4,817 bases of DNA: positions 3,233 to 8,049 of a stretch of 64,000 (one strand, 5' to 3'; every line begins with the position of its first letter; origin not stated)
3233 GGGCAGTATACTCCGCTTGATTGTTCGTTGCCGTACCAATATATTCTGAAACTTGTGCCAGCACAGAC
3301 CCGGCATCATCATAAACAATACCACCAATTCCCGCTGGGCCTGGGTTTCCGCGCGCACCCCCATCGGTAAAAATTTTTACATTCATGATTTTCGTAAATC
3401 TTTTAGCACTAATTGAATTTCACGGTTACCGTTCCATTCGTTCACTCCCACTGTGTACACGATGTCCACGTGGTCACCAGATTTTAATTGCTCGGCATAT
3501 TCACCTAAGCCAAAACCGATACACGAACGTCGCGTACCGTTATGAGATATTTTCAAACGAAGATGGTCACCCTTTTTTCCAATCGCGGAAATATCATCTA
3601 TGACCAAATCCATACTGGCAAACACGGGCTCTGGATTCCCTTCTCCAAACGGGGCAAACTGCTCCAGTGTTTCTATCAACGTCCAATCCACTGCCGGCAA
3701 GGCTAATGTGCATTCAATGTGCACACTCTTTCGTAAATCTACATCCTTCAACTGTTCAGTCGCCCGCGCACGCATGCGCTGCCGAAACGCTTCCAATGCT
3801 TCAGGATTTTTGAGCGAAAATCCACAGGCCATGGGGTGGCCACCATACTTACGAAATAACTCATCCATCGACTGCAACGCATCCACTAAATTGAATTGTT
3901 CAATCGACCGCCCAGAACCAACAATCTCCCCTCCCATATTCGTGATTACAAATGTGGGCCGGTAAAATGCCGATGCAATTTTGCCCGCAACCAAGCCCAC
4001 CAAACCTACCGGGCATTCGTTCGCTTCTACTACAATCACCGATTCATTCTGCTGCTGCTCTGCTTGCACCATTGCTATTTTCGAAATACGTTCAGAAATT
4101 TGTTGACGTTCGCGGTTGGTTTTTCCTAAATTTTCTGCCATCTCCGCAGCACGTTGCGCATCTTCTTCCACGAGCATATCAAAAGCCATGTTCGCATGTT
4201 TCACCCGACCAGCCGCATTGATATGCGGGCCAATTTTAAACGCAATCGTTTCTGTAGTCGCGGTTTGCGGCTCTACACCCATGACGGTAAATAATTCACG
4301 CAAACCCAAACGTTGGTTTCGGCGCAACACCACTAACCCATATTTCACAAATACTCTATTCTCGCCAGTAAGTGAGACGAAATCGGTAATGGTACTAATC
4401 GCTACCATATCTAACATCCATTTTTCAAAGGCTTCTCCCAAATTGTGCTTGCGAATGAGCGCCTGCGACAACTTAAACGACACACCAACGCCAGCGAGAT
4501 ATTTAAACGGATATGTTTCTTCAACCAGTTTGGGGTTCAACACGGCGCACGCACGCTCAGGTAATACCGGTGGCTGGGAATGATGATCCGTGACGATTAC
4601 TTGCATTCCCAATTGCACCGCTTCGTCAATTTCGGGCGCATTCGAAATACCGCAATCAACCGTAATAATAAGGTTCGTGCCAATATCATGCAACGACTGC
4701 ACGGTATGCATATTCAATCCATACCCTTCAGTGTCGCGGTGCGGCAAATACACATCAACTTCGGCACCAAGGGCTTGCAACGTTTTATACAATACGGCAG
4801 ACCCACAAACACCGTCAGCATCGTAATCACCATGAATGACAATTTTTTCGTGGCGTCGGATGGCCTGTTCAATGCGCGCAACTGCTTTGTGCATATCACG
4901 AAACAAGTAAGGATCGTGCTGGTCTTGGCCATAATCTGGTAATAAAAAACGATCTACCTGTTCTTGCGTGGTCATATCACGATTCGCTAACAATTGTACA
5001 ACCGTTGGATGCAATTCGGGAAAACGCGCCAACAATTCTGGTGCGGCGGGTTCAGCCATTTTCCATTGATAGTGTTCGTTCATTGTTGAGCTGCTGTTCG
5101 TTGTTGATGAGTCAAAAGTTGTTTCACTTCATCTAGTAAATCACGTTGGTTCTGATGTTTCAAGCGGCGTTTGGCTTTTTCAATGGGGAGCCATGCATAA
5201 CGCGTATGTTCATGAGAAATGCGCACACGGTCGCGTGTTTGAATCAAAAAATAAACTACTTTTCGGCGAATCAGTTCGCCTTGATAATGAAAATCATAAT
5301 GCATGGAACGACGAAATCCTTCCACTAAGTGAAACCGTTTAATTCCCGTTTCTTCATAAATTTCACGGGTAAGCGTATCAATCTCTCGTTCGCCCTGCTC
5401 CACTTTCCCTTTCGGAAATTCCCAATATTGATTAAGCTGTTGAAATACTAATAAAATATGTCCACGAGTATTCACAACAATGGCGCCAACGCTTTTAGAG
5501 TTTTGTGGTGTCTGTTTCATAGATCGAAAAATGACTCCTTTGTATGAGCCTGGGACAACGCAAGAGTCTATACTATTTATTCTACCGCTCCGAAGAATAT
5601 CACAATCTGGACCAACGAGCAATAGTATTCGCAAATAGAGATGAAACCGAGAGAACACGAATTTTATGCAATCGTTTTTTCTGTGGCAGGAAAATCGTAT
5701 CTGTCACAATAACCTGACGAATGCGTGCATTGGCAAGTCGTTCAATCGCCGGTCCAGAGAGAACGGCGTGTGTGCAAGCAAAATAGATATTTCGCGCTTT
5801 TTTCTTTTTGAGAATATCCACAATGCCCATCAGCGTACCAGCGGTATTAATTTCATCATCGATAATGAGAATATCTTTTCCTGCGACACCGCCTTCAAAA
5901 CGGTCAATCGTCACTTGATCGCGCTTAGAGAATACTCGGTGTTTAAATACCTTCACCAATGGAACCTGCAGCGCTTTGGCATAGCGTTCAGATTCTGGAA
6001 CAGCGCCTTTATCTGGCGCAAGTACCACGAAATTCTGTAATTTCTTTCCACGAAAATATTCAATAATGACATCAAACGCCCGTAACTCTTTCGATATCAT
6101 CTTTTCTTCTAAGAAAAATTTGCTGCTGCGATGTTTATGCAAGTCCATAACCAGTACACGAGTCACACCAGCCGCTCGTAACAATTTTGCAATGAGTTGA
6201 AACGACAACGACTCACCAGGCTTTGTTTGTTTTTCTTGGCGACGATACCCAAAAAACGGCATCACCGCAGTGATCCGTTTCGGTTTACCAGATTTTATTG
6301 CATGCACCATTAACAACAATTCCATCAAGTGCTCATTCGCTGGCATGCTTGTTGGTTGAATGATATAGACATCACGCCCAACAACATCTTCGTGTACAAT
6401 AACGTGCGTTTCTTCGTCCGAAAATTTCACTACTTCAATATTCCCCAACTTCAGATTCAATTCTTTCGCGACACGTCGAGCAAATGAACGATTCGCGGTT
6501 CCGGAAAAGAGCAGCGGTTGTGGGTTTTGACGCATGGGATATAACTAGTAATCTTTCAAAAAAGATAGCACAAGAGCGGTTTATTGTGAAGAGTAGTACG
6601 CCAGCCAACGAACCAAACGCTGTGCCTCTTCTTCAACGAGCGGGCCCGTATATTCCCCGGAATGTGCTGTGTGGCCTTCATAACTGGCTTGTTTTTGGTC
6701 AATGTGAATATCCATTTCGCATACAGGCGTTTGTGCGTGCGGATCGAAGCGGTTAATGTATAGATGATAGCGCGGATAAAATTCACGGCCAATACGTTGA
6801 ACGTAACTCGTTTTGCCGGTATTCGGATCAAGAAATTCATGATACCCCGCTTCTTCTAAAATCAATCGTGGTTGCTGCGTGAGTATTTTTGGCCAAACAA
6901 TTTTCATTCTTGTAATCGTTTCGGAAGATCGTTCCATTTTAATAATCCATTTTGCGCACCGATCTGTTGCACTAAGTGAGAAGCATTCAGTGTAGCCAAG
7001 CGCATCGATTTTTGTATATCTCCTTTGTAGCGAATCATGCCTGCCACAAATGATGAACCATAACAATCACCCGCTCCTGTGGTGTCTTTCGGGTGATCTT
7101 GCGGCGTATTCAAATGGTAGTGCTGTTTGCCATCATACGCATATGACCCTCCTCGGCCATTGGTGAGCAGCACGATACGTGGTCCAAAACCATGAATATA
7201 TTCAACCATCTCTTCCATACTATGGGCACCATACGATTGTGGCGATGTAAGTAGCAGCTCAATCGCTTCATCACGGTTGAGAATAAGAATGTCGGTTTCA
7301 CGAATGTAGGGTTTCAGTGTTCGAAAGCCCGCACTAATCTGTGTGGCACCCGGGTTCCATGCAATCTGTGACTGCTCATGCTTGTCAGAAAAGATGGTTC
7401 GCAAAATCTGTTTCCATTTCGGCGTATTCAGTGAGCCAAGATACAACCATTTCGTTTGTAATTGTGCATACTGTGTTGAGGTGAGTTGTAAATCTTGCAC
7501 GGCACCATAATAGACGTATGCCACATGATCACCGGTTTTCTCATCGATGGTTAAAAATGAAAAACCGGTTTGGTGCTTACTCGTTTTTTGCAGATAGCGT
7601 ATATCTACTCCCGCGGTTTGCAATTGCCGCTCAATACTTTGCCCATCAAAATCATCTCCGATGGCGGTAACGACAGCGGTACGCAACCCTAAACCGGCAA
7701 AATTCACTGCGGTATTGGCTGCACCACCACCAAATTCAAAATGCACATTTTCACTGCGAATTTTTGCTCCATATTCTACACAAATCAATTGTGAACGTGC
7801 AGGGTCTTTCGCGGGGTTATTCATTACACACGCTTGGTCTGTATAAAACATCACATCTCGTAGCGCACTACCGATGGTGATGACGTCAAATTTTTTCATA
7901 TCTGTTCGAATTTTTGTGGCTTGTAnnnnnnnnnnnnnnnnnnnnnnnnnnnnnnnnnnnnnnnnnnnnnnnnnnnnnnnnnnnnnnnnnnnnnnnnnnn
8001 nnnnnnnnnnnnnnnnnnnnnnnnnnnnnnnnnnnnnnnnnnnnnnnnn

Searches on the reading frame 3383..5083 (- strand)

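Call 67: search_protein_families(library=pfam, proteins=[window:3383-5083:-], max_evalue=0.00001)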
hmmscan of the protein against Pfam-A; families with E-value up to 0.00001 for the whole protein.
window:3383-5083:- (566 aa): 3 families
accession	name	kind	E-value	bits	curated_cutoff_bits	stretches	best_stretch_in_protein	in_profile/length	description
PF17768.7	RecJ_OB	-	1e-32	112.8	27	1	456-562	1-107/107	RecJ OB domain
PF01368.27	DHH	-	1.2e-25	90.6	28.1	1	80-230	1-124/125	DHH family, N-terminal domain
PF02272.25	DHHA1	-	3.6e-12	47.1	25.9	1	347-441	2-100/102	DHHA1 domain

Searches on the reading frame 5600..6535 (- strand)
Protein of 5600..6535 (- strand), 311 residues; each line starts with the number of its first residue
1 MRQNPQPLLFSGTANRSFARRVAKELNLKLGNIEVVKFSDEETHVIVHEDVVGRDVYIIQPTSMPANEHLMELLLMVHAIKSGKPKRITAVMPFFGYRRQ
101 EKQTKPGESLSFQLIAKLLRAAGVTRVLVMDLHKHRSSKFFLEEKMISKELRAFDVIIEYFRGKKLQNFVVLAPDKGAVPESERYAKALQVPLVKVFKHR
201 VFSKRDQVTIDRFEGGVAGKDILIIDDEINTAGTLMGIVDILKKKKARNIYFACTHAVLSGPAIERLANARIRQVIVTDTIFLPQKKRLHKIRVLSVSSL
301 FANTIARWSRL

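Call 67: search_protein_families(library=pfam, proteins=[window:5600-6535:-], max_evalue=0.00001)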
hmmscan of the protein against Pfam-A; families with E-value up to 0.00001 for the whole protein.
window:5600-6535:- (311 aa): 3 families
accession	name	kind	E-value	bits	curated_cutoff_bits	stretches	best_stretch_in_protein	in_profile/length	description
PF13793.12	Pribosyltran_N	-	2.2e-42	144.1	25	1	9-123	3-117/117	N-terminal domain of ribose phosphate pyrophosphokinase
PF14572.12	Pribosyl_synth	-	1.2e-14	55.1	27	1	215-307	79-172/184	Phosphoribosyl synthetase-associated domain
PF00156.33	Pribosyltran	-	1.3e-14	54.2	26.3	1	159-261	21-129/158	Phosphoribosyl transferase domain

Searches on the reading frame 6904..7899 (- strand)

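Call 67: search_protein_families(library=pfam, proteins=[window:6904-7899:-], max_evalue=0.00001)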
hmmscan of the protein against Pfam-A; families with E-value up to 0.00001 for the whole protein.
window:6904-7899:- (331 aa): 1 family
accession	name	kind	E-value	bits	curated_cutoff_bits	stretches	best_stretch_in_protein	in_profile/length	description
PF00294.29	PfkB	-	2.2e-41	142.6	25.8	1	38-319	14-299/302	pfkB family carbohydrate kinase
